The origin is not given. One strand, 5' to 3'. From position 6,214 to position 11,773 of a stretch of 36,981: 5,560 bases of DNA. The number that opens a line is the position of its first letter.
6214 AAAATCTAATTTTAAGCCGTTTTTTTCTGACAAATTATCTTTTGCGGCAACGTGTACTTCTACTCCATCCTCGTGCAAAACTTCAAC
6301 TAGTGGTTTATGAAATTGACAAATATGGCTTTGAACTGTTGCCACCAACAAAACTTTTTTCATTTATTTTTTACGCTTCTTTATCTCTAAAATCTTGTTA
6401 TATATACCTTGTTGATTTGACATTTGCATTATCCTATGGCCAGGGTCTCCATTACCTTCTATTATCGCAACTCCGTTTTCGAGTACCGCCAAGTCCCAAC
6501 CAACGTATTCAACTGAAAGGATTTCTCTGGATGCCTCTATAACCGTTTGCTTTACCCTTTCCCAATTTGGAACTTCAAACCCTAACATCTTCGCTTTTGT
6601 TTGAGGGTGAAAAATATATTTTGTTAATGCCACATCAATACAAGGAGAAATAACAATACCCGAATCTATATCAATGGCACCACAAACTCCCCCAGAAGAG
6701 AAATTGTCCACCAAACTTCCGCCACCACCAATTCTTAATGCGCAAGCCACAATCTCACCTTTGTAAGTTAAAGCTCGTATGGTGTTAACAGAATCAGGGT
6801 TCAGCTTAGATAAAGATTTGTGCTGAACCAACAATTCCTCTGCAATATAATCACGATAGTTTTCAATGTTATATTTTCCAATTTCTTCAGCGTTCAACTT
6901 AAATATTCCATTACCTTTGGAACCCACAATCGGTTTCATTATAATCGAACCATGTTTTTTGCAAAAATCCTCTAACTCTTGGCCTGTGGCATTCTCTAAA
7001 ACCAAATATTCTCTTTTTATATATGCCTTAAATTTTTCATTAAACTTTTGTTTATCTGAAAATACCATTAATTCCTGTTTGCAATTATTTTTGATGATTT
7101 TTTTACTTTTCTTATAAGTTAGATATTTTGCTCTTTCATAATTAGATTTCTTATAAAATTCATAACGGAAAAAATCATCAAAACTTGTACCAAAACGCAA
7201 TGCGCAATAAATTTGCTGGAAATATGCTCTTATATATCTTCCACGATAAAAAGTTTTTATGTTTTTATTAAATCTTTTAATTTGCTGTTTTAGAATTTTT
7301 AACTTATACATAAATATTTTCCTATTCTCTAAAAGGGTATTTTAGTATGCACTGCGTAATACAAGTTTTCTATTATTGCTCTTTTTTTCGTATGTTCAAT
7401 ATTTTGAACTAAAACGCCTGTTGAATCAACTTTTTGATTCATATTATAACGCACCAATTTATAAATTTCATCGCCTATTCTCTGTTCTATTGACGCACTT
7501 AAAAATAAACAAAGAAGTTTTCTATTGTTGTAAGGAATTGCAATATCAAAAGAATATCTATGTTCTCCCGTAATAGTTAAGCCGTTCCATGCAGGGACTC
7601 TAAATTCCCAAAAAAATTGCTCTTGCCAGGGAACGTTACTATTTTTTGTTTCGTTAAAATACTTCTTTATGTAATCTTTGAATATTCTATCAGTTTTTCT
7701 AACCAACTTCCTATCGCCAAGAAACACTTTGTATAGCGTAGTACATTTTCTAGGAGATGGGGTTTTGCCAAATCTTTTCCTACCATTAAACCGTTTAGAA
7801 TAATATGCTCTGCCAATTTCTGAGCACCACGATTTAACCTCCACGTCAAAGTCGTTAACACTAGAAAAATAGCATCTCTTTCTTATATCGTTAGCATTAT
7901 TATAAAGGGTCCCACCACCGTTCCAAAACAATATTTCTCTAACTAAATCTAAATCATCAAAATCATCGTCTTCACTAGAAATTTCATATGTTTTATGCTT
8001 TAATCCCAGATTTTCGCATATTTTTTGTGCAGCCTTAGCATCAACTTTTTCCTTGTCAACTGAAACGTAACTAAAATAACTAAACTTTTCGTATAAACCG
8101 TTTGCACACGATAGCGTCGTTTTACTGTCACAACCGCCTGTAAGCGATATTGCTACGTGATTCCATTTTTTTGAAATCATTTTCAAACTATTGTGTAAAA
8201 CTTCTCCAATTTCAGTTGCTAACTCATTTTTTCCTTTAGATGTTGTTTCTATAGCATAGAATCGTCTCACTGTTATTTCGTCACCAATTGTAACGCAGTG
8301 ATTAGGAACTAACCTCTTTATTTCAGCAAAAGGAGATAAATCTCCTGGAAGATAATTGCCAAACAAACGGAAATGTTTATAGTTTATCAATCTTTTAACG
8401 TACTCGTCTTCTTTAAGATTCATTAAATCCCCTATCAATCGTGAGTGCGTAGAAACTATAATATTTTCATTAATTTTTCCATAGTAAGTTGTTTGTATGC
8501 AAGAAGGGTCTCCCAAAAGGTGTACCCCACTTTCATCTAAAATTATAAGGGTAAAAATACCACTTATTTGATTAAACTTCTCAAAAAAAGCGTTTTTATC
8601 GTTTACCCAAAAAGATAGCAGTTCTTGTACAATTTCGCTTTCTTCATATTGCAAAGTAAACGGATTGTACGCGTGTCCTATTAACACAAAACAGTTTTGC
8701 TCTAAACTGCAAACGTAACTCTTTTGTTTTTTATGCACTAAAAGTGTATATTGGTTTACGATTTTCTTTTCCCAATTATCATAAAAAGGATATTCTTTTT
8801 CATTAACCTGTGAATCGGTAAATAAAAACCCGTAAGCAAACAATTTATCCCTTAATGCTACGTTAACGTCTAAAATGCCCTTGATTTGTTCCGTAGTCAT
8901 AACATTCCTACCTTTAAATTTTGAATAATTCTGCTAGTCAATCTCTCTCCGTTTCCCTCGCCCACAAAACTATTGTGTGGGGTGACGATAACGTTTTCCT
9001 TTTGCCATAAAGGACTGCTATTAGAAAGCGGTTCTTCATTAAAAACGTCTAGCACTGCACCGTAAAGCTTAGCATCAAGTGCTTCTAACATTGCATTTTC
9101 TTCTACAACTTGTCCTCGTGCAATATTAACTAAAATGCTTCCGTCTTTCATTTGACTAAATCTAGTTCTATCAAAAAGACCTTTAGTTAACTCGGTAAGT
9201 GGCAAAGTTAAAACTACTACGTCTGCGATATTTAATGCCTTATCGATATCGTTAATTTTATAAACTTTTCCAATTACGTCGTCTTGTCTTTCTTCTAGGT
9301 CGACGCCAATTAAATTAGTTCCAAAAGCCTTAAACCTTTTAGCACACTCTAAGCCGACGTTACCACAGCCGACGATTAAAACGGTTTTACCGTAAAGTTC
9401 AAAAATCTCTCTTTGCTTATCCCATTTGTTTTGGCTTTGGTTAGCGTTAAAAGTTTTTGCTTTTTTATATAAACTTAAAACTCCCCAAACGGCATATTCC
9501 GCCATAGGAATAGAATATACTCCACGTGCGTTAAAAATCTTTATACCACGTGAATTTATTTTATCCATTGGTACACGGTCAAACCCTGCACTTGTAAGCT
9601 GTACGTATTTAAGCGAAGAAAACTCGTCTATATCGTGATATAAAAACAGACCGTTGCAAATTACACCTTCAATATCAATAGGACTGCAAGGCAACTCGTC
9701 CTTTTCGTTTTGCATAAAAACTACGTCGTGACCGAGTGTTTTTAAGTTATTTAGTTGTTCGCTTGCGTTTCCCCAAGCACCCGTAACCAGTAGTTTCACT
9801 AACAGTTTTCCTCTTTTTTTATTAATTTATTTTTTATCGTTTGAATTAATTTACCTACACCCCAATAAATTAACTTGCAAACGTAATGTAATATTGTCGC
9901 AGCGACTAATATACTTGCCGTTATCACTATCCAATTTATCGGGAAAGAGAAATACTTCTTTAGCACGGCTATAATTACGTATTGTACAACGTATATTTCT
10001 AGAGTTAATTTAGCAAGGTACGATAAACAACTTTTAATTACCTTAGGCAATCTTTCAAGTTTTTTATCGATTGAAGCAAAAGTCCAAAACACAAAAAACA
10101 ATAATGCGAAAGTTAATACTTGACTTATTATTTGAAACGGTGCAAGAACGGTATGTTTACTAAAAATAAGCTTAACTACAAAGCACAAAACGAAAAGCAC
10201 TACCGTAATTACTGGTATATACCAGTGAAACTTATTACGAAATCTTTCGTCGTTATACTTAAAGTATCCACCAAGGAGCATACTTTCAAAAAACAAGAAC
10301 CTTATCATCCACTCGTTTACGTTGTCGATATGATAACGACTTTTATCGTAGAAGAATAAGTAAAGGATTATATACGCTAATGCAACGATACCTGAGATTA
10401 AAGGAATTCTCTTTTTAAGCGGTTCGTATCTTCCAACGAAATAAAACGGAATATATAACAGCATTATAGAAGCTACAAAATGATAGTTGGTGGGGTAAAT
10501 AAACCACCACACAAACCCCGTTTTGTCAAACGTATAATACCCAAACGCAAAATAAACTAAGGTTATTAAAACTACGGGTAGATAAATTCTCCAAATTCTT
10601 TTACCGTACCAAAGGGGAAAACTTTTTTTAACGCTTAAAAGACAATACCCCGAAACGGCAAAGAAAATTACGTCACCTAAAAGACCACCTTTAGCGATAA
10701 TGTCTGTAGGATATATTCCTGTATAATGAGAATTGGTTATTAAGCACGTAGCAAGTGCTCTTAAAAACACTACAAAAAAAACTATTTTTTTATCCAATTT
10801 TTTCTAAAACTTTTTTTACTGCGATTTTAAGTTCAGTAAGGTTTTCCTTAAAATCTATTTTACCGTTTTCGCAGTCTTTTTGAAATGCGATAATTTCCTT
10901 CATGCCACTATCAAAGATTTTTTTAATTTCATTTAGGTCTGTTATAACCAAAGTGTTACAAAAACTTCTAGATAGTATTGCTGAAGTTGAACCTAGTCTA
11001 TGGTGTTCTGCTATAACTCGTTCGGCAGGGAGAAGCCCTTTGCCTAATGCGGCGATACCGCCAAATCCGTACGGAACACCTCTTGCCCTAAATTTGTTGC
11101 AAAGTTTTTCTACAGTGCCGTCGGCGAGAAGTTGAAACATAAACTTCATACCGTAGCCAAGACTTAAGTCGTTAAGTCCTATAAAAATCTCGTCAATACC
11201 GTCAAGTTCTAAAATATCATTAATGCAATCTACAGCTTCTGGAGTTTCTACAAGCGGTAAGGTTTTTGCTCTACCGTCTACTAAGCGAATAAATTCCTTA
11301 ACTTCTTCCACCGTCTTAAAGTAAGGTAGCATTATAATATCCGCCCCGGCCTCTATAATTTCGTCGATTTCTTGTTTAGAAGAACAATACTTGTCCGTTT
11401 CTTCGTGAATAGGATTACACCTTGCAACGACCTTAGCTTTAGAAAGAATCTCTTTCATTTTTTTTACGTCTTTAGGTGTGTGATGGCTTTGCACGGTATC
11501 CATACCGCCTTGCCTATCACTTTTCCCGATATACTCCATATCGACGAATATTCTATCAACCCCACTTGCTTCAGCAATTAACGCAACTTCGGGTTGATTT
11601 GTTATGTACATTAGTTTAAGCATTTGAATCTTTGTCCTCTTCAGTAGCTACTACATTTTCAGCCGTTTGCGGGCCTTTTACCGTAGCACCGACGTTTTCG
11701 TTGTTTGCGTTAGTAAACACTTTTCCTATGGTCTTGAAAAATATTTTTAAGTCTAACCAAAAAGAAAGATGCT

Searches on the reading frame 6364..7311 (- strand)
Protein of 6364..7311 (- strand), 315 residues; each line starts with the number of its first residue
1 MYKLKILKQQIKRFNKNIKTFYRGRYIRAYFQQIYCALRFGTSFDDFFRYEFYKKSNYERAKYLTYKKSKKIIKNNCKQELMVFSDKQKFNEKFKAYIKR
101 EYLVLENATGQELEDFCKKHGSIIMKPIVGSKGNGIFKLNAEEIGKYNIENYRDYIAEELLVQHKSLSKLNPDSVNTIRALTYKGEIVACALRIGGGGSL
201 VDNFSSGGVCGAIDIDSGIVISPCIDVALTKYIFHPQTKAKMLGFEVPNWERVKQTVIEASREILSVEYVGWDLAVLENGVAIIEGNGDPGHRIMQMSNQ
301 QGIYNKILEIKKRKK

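Call 93: search_protein_families(library=pfam, proteins=[window:6364-7311:-], max_evalue=0.00001)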
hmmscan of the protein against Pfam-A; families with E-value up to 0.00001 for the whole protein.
window:6364-7311:- (315 aa): 3 families
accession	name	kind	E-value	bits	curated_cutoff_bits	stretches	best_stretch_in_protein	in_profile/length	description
PF14397.11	ATPgrasp_ST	-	1.7e-49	169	31.4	1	72-311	7-277/278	Sugar-transfer associated ATP-grasp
PF14398.11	ATPgrasp_YheCD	-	9e-10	38.7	26.8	1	109-169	37-97/255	YheC/D like ATP-grasp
PF02955.21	GSH-S_ATP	-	4.8e-07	29.8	23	1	109-214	20-123/175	Prokaryotic glutathione synthetase, ATP-grasp domain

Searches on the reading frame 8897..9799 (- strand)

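Call 93: search_protein_families(library=pfam, proteins=[window:8897-9799:-], max_evalue=0.00001)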
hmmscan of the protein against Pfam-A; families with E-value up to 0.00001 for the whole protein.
window:8897-9799:- (300 aa): 3 families
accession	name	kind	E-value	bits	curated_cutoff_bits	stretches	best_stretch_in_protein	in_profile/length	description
PF02826.25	2-Hacid_dh_C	-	9e-52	175.5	25.1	1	106-276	3-177/178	D-isomer specific 2-hydroxyacid dehydrogenase, NAD binding domain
PF00389.36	2-Hacid_dh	-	1.6e-09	38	24.6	1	57-231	56-103/134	D-isomer specific 2-hydroxyacid dehydrogenase, catalytic domain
PF00670.27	AdoHcyase_NAD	-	1.5e-06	28.8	27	1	135-232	21-115/162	S-adenosyl-L-homocysteine hydrolase, NAD binding domain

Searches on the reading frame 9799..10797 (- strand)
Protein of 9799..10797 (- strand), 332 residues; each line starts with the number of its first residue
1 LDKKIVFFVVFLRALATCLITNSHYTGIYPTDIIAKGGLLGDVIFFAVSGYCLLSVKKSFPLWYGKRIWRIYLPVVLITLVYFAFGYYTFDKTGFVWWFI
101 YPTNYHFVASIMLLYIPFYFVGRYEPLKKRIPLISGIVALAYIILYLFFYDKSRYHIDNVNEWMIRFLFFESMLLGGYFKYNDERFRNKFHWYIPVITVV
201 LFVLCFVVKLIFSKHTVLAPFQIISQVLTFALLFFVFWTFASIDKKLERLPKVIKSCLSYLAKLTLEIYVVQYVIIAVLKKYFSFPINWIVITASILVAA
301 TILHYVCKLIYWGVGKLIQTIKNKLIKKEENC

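Call 93: search_protein_families(library=pfam, proteins=[window:9799-10797:-], max_evalue=0.00001)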
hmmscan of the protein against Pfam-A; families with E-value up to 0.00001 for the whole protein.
window:9799-10797:- (332 aa): 1 family
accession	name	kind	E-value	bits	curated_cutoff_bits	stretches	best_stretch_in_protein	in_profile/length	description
PF01757.29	Acyl_transf_3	-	3.1e-23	82.8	31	1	11-306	6-323/326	Acyltransferase domain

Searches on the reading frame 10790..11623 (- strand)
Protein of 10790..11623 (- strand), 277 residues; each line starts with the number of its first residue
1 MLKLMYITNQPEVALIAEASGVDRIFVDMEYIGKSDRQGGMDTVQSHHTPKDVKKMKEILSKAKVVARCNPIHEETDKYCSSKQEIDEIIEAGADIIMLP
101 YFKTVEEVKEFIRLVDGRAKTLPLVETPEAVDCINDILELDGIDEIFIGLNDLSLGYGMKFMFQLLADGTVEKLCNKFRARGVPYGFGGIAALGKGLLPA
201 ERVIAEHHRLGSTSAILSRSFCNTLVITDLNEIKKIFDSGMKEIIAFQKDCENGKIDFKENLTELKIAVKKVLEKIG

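Call 93: search_protein_families(library=pfam, proteins=[window:10790-11623:-], max_evalue=0.00001)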
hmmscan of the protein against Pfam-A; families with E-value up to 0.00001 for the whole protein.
window:10790-11623:- (277 aa): 1 family
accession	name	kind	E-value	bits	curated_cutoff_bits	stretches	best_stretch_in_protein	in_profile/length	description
PF03328.21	HpcH_HpaI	-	6.7e-09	35.8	25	1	8-158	8-159/221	HpcH/HpaI aldolase/citrate lyase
